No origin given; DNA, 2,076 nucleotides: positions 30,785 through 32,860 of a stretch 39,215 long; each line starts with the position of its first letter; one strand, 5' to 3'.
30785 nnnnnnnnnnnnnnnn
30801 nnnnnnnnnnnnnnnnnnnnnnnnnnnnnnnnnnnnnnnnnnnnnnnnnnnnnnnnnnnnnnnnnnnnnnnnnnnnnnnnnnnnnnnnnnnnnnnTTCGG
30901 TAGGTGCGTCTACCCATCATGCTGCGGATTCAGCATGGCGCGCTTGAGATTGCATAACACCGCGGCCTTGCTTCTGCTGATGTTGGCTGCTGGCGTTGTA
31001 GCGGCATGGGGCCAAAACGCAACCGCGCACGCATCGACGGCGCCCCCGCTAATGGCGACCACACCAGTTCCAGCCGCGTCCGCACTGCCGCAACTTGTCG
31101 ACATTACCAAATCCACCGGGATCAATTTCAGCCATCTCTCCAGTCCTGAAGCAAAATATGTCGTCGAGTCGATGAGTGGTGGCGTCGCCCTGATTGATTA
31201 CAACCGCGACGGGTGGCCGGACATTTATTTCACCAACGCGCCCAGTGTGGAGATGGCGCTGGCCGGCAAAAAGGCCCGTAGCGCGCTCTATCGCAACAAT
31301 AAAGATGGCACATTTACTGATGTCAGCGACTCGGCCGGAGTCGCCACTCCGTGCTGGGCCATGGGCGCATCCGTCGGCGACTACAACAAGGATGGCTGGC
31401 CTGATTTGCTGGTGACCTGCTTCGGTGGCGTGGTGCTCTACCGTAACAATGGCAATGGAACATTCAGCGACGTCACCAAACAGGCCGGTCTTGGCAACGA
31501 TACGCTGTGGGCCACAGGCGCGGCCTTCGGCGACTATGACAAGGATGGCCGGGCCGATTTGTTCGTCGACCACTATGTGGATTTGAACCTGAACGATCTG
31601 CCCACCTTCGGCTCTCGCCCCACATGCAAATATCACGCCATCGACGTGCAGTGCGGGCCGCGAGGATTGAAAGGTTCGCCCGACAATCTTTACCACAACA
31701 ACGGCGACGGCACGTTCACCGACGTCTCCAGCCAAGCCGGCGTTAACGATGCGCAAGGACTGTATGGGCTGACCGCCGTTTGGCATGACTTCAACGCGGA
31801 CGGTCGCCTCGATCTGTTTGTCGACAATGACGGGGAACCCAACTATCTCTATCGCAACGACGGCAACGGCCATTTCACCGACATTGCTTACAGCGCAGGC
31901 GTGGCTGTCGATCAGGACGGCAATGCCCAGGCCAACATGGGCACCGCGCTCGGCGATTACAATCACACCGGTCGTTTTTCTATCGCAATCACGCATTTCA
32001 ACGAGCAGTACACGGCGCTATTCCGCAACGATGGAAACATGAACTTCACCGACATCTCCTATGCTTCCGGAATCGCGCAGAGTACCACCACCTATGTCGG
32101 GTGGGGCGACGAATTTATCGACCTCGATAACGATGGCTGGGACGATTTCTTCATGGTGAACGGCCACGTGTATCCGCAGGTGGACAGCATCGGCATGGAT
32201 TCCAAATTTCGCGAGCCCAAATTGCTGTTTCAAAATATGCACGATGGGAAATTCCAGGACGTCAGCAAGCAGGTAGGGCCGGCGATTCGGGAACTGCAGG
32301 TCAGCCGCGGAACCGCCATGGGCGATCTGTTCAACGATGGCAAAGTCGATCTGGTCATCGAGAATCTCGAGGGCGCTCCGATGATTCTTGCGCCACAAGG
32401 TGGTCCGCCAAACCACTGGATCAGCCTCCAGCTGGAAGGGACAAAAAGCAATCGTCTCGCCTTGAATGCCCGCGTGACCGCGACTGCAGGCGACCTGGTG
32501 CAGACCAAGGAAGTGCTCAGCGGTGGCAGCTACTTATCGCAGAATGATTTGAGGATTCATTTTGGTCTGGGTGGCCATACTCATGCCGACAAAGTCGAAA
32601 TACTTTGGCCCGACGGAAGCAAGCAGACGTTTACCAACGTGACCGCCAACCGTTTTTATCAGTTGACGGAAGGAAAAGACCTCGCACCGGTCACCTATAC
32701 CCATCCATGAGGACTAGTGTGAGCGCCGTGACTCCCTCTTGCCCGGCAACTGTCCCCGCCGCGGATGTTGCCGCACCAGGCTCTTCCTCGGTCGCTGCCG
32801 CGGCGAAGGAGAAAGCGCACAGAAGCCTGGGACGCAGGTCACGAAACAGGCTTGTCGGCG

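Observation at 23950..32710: Divergent four-gene cluster built only from TPR and CRTAC1 (FG-GAP/VCBS + UnbV) modules, with a Rosetta-stone fusion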

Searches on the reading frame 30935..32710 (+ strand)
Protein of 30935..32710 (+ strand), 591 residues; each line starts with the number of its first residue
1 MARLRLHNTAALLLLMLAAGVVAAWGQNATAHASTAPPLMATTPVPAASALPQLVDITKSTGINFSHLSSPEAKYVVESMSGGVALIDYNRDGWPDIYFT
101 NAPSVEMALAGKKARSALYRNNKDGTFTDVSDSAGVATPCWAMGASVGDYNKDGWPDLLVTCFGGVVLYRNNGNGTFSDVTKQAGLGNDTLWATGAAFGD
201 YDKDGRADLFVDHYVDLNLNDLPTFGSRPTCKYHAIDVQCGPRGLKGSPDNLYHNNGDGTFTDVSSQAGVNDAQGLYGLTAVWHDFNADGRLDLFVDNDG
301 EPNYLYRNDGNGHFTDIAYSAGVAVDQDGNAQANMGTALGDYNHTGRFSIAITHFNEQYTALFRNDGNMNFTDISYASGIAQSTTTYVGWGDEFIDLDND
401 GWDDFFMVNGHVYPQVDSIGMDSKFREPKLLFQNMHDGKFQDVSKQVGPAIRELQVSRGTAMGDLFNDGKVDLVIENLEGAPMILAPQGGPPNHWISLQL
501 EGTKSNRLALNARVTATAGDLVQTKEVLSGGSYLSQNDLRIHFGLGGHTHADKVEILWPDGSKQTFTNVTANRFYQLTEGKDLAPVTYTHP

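Call 4: search_protein_families(library=pfam, proteins=[window:30935-32710:+], max_evalue=0.01)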
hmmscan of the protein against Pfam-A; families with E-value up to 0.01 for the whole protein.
window:30935-32710:+ (591 aa): 3 families
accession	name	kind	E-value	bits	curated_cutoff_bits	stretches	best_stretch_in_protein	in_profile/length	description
PF13517.12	FG-GAP_3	-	4.9e-44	149.2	26.9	6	149-211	1-61/61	FG-GAP-like repeat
PF07593.17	UnbV_ASPIC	-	5.6e-23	81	23.4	1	509-575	1-67/68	ASPIC and UnbV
PF01839.29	FG-GAP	-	2.1e-08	34.3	22.1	1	145-161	5-21/37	FG-GAP repeat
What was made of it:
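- Checked: CRT-B, 30935..32710: FG-GAP_3 E 5e-44, UnbV E 6e-23 (call 4).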

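Call 9: search_protein_families(library=ncbifam, proteins=[window:30935-32710:+], max_evalue=0.001)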
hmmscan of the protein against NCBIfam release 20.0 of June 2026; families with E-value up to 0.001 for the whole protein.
window:30935-32710:+ (591 aa): 0 families

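Call 19: find_related_loci(query=window:30935-32710:+, collection=genome_contigs, flank=10000)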
Query window:30935-32710:+ (591 aa) in genome_contigs; peptide patterns used: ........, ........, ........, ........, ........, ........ (x = any residue, [..] = any of these).
196 stretches matched a pattern; 150 encode a relative of the query (tblastn E <= 1e-3); the best 80 are kept; 79 distinct loci.
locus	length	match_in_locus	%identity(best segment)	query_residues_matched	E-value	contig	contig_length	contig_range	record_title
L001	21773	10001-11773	91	1-591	0e+0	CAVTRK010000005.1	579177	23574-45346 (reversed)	MAG: uncultured Acidobacteriota bacterium isolate MFD09495.bin.2.59 genome assembly, contig: contig_3128, whole genome s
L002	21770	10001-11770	90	1-590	0e+0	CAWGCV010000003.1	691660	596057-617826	MAG: uncultured Acidobacteriota bacterium isolate MFD06092.bin.3.244 genome assembly, contig: contig_11891, whole genome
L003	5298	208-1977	87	1-591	0e+0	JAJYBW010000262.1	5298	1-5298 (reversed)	MAG: Acidobacteria bacterium isolate BP9.bin131 NODE_35005_length_5298_cov_2.044866, whole genome shotgun sequence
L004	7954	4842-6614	86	1-591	0e+0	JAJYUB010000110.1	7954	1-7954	MAG: Acidobacteria bacterium isolate DX2.bin61 NODE_7392_length_7954_cov_16.092500, whole genome shotgun sequence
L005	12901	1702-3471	84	1-591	0e+0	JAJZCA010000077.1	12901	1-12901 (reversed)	MAG: Acidobacteria bacterium isolate JA1.bin47 NODE_3799_length_12901_cov_1.898700, whole genome shotgun sequence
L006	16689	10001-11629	74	49-591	0e+0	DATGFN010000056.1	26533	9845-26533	MAG TPA_asm: Terriglobia bacterium isolate SMAG_U9729 k141_526239, whole genome shotgun sequence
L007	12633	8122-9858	66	14-584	0e+0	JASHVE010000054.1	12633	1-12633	MAG: Acidobacteriaceae bacterium isolate JOPF197 JOPF_NEAR_contig_174812, whole genome shotgun sequence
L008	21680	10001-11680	66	13-580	0e+0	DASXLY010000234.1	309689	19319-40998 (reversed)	MAG TPA_asm: Terracidiphilus sp. isolate SMAG_U5314 k141_3038411, whole genome shotgun sequence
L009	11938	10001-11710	64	2-583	0e+0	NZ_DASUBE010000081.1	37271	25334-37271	MAG: Edaphobacter sp. isolate SMAG_U2513 k141_986981, whole genome shotgun sequence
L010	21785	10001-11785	54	2-591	0e+0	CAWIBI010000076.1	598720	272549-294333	MAG: uncultured Acidobacteriaceae bacterium isolate MFD01248.bin.1.83 genome assembly, contig: contig_7432, whole genome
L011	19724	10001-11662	56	41-591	0e+0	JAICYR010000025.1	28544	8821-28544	MAG: Acidobacteriaceae bacterium isolate LS_ISSM_2_bin.37 k141_3175140_length_28544_cov_18.0000, whole genome shotgun se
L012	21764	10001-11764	54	10-591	0e+0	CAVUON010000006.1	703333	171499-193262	MAG: uncultured Acidobacteriaceae bacterium isolate MFD06092.bin.1.78 genome assembly, contig: contig_35635, whole genom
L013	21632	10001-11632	56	51-591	0e+0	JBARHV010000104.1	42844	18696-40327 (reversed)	MAG: Silvibacterium sp. isolate MFD06470_ilm_asm_bin28 k127_205585, whole genome shotgun sequence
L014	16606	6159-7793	58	50-591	0e+0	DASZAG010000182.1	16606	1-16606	MAG TPA_asm: Acidobacteriaceae bacterium isolate SMAG_U6382 k141_441971, whole genome shotgun sequence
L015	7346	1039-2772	55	9-591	0e+0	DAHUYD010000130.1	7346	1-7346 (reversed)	MAG TPA_asm: Acidobacterium sp. isolate clean1663 k141_212065, whole genome shotgun sequence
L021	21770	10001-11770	87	1-591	0e+0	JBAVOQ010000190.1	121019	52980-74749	MAG: Acidobacteriaceae bacterium isolate MFD03092_ilm_asm_bin12 k127_292649, whole genome shotgun sequence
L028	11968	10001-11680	44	14-580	1e-138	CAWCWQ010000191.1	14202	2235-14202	MAG: uncultured Acidobacteriaceae bacterium isolate MFD01689.bin.3.127 genome assembly, contig: contig_66095, whole geno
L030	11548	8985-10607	44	41-580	4e-136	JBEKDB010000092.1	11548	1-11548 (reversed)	MAG: Terracidiphilus sp. isolate SPRUCE 173 SPRUCE_173_92, whole genome shotgun sequence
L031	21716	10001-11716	66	12-580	0e+0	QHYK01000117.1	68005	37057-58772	MAG: Acidobacteria bacterium isolate gp2 AA90 14_0927_12_20cm_scaffold_753_curated, whole genome shotgun sequence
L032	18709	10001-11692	65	34-591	0e+0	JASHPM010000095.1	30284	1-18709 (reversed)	MAG: Acidobacteriaceae bacterium isolate JOPF049 JOPF_A063_contig_14823, whole genome shotgun sequence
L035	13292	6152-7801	39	39-590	1e-117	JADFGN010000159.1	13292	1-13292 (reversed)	MAG: Candidatus Poribacteria bacterium isolate B30T1B8 B30T1B8_NODE8677, whole genome shotgun sequence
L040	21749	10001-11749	37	4-589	1e-107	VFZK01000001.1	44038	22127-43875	MAG: Acidimicrobiia bacterium isolate K_Offshore_80m_m2_092 K_Offshore_80m_m2_092_Ga0194132_10001688, whole genome shotg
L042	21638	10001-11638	37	12-584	1e-106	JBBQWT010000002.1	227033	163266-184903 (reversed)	MAG: Terriglobales bacterium isolate Co_metawrap_2073 Cmw_2073_k141_8468074_length_227033_cov_14.0000, whole genome shot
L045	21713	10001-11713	42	14-591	5e-136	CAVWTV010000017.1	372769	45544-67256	MAG: uncultured Acidobacteriaceae bacterium isolate MFD01689.bin.1.89 genome assembly, contig: contig_35382, whole genom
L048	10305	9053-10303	43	34-475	9e-95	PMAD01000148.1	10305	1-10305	MAG: Acidobacterium sp. isolate palsa_345 73.20120700_P2M.12_contig_3429, whole genome shotgun sequence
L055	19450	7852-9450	40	45-581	2e-113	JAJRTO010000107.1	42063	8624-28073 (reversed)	MAG: Candidatus Poribacteria bacterium isolate Dive96_bin1.70 k141_1172357, whole genome shotgun sequence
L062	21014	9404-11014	32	40-582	1e-67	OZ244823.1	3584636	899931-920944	MAG: Rhodothermales bacterium isolate 9ce07578-5119-4228-8939-1a3e4132b483 genome assembly, chromosome: 1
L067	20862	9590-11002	31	53-584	2e-54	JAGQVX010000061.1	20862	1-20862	MAG: Flavobacteriales bacterium isolate HKST-UBA114 NODE_61_length_20862_cov_5.878951, whole genome shotgun sequence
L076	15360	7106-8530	29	60-580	2e-50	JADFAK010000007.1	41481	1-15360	MAG: Flavobacteriales bacterium isolate C15_102_105_12 c_000000000168, whole genome shotgun sequence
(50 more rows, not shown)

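Call 29: search_protein_families(library=pfam, proteins=[L040:7003-9882:+, L042:7035-9983:+, L012:7551-9986:+, L012:3747-7463:+, L045:1475-3997:-, L045:8116-9837:+, L067:15483-18593:+, L067:18517-20322:+, L067:3393-5759:+, L076:10485-13676:+], max_evalue=0.0001)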
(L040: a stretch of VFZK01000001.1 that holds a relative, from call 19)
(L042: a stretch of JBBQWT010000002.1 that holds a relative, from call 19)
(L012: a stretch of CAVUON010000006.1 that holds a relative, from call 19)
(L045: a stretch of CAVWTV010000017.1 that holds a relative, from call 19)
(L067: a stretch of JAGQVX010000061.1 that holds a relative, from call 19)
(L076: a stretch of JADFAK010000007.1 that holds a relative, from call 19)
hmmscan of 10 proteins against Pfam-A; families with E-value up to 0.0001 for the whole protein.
L040:7003-9882:+ (960 aa): 15 families
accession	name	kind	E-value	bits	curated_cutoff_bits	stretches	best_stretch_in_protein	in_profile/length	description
PF07719.23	TPR_2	-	1.1e-15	56.8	27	0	808-840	2-34/34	Tetratricopeptide repeat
PF14559.12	TPR_19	-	1.7e-13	51.1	25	2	853-907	3-57/68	Tetratricopeptide repeat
PF13428.12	TPR_14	-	1.9e-12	47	23.5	0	811-850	5-44/44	Tetratricopeptide repeat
PF13414.12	TPR_11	-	1.2e-11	44.5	26.8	0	848-881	1-34/42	TPR repeat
PF13181.12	TPR_8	-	5.6e-11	42.1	25.7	0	775-803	3-31/34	Tetratricopeptide repeat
PF13432.12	TPR_16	-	2.6e-10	41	32.7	0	780-840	4-64/65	Tetratricopeptide repeat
PF00515.34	TPR_1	-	2.2e-09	37.2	27.8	0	815-839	9-33/34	Tetratricopeptide repeat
PF13431.12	TPR_17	-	7.2e-09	35.7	24.4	0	762-794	2-34/34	Tetratricopeptide repeat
PF13435.11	Cytochrome_C554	-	8.9e-09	36.6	20.8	1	211-295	1-84/84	Cytochrome c554 and c-prime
PF12895.13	ANAPC3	-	1.5e-06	28.8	27.2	0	784-832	34-81/82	Anaphase-promoting complex, cyclosome, subunit 3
PF22113.1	Mtrc-MtrF_II-IV_dom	-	3.7e-06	27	30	0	288-420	29-135/176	Outer membrane cytochrome MtrC/MtrF-like, domains II/IV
PF23914.1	TPR_CcmH_CycH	-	7.1e-06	26.4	42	1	769-874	46-154/158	Cytochrome c-type biogenesis protein H TPR domain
PF13424.12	TPR_12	-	2.4e-05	24.9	30.1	0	807-871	3-75/77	Tetratricopeptide repeat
PF13174.12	TPR_6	-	3e-05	24.8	26.3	0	814-838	7-31/33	Tetratricopeptide repeat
PF24575.1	TPR_Slam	-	5.7e-05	23.9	35.2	0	812-864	52-104/104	Surface lipoprotein assembly modifier, N-terminal TPR repeats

L042:7035-9983:+ (983 aa): 17 families
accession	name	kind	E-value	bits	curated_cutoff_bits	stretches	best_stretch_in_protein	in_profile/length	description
PF14559.12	TPR_19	-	3.9e-24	85.2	25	3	833-897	1-64/68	Tetratricopeptide repeat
PF07719.23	TPR_2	-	4.8e-21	73.5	27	0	823-856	1-34/34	Tetratricopeptide repeat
PF13432.12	TPR_16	-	1.7e-17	64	32.7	2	830-890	4-64/65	Tetratricopeptide repeat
PF13414.12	TPR_11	-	2.8e-15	56.1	26.8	0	765-798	4-37/42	TPR repeat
PF13428.12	TPR_14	-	5.7e-15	54.8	23.5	0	824-865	2-43/44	Tetratricopeptide repeat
PF13424.12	TPR_12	-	1.3e-12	48.1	30.1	1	823-888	3-76/77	Tetratricopeptide repeat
PF23914.1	TPR_CcmH_CycH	-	3.6e-12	46.8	42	1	785-890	46-154/158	Cytochrome c-type biogenesis protein H TPR domain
PF13431.12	TPR_17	-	1.1e-11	44.4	24.4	0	777-805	1-29/34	Tetratricopeptide repeat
PF00515.34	TPR_1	-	1.3e-11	44.3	27.8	0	859-890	3-34/34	Tetratricopeptide repeat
PF13181.12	TPR_8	-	2.8e-11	43.1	25.7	0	791-820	3-32/34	Tetratricopeptide repeat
PF13174.12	TPR_6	-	5.8e-08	33.3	26.3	0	830-854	7-31/33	Tetratricopeptide repeat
PF13435.11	Cytochrome_C554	-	1.2e-06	29.7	20.8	1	231-314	2-84/84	Cytochrome c554 and c-prime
PF07721.20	TPR_4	-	1.7e-06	28.5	27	0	823-848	1-26/26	Tetratricopeptide repeat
PF22113.1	Mtrc-MtrF_II-IV_dom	-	2.3e-06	27.7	30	0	222-321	75-171/176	Outer membrane cytochrome MtrC/MtrF-like, domains II/IV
PF21545.3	T7SS_EccA1_N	-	3.8e-06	26.8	27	0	769-806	18-51/272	T7SS, ESX-1 secretion system protein EccA1, N-terminal domain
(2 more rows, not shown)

L012:7551-9986:+ (812 aa): 19 families
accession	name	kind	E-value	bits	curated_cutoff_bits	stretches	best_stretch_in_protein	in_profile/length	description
PF07719.23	TPR_2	-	4e-43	142.4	27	0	733-765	1-33/34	Tetratricopeptide repeat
PF13414.12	TPR_11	-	5e-35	119.4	26.8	2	245-285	1-41/42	TPR repeat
PF13432.12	TPR_16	-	8.6e-34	116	32.7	3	710-765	8-63/65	Tetratricopeptide repeat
PF14559.12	TPR_19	-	1.6e-33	115.2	25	4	710-775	2-66/68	Tetratricopeptide repeat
PF00515.34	TPR_1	-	6.8e-25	86.3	27.8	0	534-562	5-33/34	Tetratricopeptide repeat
PF13428.12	TPR_14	-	2.7e-23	80.5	23.5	0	134-176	1-43/44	Tetratricopeptide repeat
PF13181.12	TPR_8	-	6.7e-21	73.1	25.7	0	733-765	1-33/34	Tetratricopeptide repeat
PF23914.1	TPR_CcmH_CycH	-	7.2e-20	71.9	42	1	155-232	37-115/158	Cytochrome c-type biogenesis protein H TPR domain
PF13431.12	TPR_17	-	6.4e-17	60.8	24.4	0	158-187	3-32/34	Tetratricopeptide repeat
PF12895.13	ANAPC3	-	3.4e-16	59.7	27.2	0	531-586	25-78/82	Anaphase-promoting complex, cyclosome, subunit 3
PF13424.12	TPR_12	-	6.3e-16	58.8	30.1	0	347-416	7-76/77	Tetratricopeptide repeat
PF13371.12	TPR_9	-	8.1e-13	48.6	35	0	509-569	8-68/73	Tetratricopeptide repeat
PF24575.1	TPR_Slam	-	5.5e-11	43.3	35.2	0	516-587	35-104/104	Surface lipoprotein assembly modifier, N-terminal TPR repeats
PF13174.12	TPR_6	-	1.5e-09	38.3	26.3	0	700-731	1-32/33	Tetratricopeptide repeat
PF25063.1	ARM_TT21_C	-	1.4e-08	35.3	35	0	631-736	95-201/209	Tetratricopeptide repeat protein 21 C-terminal ARM domain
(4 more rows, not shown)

L012:3747-7463:+ (1239 aa): 3 families
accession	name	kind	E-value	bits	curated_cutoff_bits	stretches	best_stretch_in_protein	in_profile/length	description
PF25183.1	OMP_b-brl_4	-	3.8e-131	439.5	30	1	271-1174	1-816/838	Outer membrane beta barrel domain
PF13620.12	CarboxypepD_reg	-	1.6e-15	57.6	32.3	1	56-137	1-82/82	Carboxypeptidase regulatory-like domain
PF13715.12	CarbopepD_reg_2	-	7.4e-05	23.1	32.2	0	57-135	1-75/88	CarboxypepD_reg-like domain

L045:1475-3997:- (841 aa): 14 families
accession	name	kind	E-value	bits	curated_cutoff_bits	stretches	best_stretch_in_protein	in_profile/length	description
PF07676.18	PD40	-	4.5e-16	58.8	20.9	1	508-539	6-37/38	WD40-like Beta Propeller Repeat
PF07719.23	TPR_2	-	9.5e-15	53.9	27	0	695-721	6-32/34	Tetratricopeptide repeat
PF13414.12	TPR_11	-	2.3e-13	50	26.8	0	600-633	6-39/42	TPR repeat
PF14559.12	TPR_19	-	5.8e-10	39.8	25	0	667-712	2-47/68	Tetratricopeptide repeat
PF00515.34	TPR_1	-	8.1e-10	38.5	27.8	0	696-721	7-32/34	Tetratricopeptide repeat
PF13429.12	TPR_15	-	5.4e-08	33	26.2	1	635-723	159-247/280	Tetratricopeptide repeat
PF13431.12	TPR_17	-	2e-07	31.2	24.4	0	751-782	1-32/34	Tetratricopeptide repeat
PF12895.13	ANAPC3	-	2.4e-07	31.4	27.2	0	602-676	3-76/82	Anaphase-promoting complex, cyclosome, subunit 3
PF13428.12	TPR_14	-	2.8e-07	31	23.5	0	695-731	6-42/44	Tetratricopeptide repeat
PF13424.12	TPR_12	-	4.7e-07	30.3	30.1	0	739-795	20-77/77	Tetratricopeptide repeat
PF03704.23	BTAD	-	6.3e-07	30.3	22.1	1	666-719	72-125/146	Bacterial transcriptional activator domain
PF23914.1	TPR_CcmH_CycH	-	2.6e-06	27.8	42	0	701-795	61-153/158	Cytochrome c-type biogenesis protein H TPR domain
PF13432.12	TPR_16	-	2.9e-05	24.8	32.7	0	596-653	5-62/65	Tetratricopeptide repeat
PF13374.12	TPR_10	-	6.6e-05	23.2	27.5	0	662-686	8-32/42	Tetratricopeptide repeat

L045:8116-9837:+ (574 aa): 19 families
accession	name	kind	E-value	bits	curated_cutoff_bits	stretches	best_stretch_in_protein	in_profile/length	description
PF07719.23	TPR_2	-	1.1e-38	128.6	27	1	525-557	2-34/34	Tetratricopeptide repeat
PF13428.12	TPR_14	-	2.5e-34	114.6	23.5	0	525-562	2-39/44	Tetratricopeptide repeat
PF13431.12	TPR_17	-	9e-32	107.1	24.4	0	479-510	2-33/34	Tetratricopeptide repeat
PF13414.12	TPR_11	-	3.3e-30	103.9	26.8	1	356-397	1-42/42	TPR repeat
PF00515.34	TPR_1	-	1.1e-27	95.1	27.8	1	525-557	2-34/34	Tetratricopeptide repeat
PF14559.12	TPR_19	-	1.4e-27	96.2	25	2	503-563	4-64/68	Tetratricopeptide repeat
PF13432.12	TPR_16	-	5.8e-23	81.4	32.7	3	218-281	1-64/65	Tetratricopeptide repeat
PF23914.1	TPR_CcmH_CycH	-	3e-22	79.6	42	2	228-336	30-142/158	Cytochrome c-type biogenesis protein H TPR domain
PF13181.12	TPR_8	-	4.9e-22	76.6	25.7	0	458-488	3-33/34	Tetratricopeptide repeat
PF13424.12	TPR_12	-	4.3e-20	72.1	30.1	1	354-405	8-67/77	Tetratricopeptide repeat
PF13176.12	TPR_7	-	7.6e-13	47.9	27.9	0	352-383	2-35/36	Tetratricopeptide repeat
PF13174.12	TPR_6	-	4e-12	46.4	26.3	0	384-412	1-26/33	Tetratricopeptide repeat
PF13371.12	TPR_9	-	2.3e-10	40.8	35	0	327-381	7-61/73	Tetratricopeptide repeat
PF25064.1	ARM_TT21_5th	-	1.1e-09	39.1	27.8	0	320-419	6-102/117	TT21 fifth ARM repeats domain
PF12895.13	ANAPC3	-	3.6e-09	37.2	27.2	0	98-167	9-77/82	Anaphase-promoting complex, cyclosome, subunit 3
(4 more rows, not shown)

L067:15483-18593:+ (1037 aa): 12 families
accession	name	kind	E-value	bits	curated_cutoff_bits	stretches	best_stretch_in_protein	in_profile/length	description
PF13174.12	TPR_6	-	8.6e-34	114.3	26.3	0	554-581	1-28/33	Tetratricopeptide repeat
PF07719.23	TPR_2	-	9.3e-34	113.2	27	1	554-583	2-31/34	Tetratricopeptide repeat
PF13432.12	TPR_16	-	3e-27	95.1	32.7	1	734-793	5-62/65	Tetratricopeptide repeat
PF00515.34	TPR_1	-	2.9e-23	81.1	27.8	1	554-584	2-32/34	Tetratricopeptide repeat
PF14559.12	TPR_19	-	9e-22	77.6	25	0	379-438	7-63/68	Tetratricopeptide repeat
PF13428.12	TPR_14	-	6.5e-15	54.6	23.5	0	554-583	2-31/44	Tetratricopeptide repeat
PF12895.13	ANAPC3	-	9.2e-14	51.9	27.2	1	265-348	2-80/82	Anaphase-promoting complex, cyclosome, subunit 3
PF09976.15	TPR_21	-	1.6e-12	48.1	25.5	0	907-997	37-126/193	Tetratricopeptide repeat-like domain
PF13424.12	TPR_12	-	5e-11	43.1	30.1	1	516-582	5-74/77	Tetratricopeptide repeat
PF13181.12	TPR_8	-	2.3e-09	37.1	25.7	1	554-584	2-32/34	Tetratricopeptide repeat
PF13371.12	TPR_9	-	5.5e-08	33.1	35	0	258-285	35-62/73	Tetratricopeptide repeat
PF25064.1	ARM_TT21_5th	-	3.8e-05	24.4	27.8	0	262-334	45-116/117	TT21 fifth ARM repeats domain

L067:18517-20322:+ (602 aa): 0 families

L067:3393-5759:+ (789 aa): 1 family
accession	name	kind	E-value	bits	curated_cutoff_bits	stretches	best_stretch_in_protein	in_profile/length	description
PF01804.23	Penicil_amidase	-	9.4e-185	616.9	21.3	1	46-778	1-672/675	Penicillin amidase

L076:10485-13676:+ (1064 aa): 18 families
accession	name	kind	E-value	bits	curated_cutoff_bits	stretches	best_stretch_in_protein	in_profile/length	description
PF07719.23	TPR_2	-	7.8e-35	116.5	27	2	162-192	1-31/34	Tetratricopeptide repeat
PF13174.12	TPR_6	-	3.7e-33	112.3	26.3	0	380-414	1-33/33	Tetratricopeptide repeat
PF13432.12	TPR_16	-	5.3e-32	110.3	32.7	0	900-954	4-56/65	Tetratricopeptide repeat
PF00515.34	TPR_1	-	7.8e-28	95.6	27.8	2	572-604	2-34/34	Tetratricopeptide repeat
PF14559.12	TPR_19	-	1.3e-23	83.5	25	0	397-456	7-63/68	Tetratricopeptide repeat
PF13424.12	TPR_12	-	6.9e-20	71.5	30.1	0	572-600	4-32/77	Tetratricopeptide repeat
PF13428.12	TPR_14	-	1.7e-18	65.7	23.5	0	644-677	2-35/44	Tetratricopeptide repeat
PF12895.13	ANAPC3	-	4.6e-18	65.7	27.2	1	283-366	2-80/82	Anaphase-promoting complex, cyclosome, subunit 3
PF13181.12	TPR_8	-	3.6e-14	52.1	25.7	0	162-192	1-31/34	Tetratricopeptide repeat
PF09976.15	TPR_21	-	7.8e-12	45.8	25.5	0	927-1016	38-126/193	Tetratricopeptide repeat-like domain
PF13525.12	YfiO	-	3.6e-09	37.1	25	0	496-649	8-133/203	Outer membrane lipoprotein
PF13371.12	TPR_9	-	5.1e-08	33.2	35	0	397-421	45-69/73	Tetratricopeptide repeat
PF23914.1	TPR_CcmH_CycH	-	1.6e-07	31.7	42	0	392-484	61-149/158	Cytochrome c-type biogenesis protein H TPR domain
PF13431.12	TPR_17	-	4e-07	30.2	24.4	0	159-183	10-34/34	Tetratricopeptide repeat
PF25575.1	TPR_BSK1_C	-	3.3e-06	27.4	42.2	0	576-624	47-95/118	Serine/threonine-protein kinase BSK1-like, TPR repeats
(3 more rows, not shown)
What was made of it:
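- Extra TPR proteins missed by phmmer were found in Flavobacteriales loci (call 29). PD40+TPR proteins lie downstream of TBDRs in L028, L030, L045 and L048 (call 29).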
